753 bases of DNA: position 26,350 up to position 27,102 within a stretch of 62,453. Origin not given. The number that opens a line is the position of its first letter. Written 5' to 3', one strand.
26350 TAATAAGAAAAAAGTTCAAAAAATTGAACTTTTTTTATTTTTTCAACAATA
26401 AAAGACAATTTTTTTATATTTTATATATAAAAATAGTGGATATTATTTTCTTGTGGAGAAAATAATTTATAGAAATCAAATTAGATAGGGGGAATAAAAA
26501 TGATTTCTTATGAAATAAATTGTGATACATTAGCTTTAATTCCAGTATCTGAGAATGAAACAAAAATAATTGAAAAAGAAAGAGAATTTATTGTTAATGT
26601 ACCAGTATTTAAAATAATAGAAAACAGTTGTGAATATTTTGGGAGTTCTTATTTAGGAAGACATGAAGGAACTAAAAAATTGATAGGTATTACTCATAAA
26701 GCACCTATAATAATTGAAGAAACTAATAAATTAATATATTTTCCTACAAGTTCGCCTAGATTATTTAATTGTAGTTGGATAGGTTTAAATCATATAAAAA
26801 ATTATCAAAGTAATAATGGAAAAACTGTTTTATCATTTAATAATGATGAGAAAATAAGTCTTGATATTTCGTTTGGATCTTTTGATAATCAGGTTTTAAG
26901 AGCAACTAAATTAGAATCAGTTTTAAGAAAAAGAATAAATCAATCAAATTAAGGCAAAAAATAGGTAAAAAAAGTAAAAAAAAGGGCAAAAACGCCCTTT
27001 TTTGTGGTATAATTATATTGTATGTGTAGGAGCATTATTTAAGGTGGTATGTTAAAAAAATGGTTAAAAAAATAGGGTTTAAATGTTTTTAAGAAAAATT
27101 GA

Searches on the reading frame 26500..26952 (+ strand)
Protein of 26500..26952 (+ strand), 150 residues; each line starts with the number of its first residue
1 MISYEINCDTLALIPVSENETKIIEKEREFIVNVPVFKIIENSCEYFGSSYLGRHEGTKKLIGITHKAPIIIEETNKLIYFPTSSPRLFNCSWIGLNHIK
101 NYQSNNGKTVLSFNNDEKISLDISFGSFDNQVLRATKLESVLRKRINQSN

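Call 7: search_protein_families(library=pfam, proteins=[window:26500-26952:+])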
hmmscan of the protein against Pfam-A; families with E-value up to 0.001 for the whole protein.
window:26500-26952:+ (150 aa): 1 family
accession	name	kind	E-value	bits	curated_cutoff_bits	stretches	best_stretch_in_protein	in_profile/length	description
PF06338.17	ComK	-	3.9e-47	160.3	22.3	1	3-146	3-151/152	ComK protein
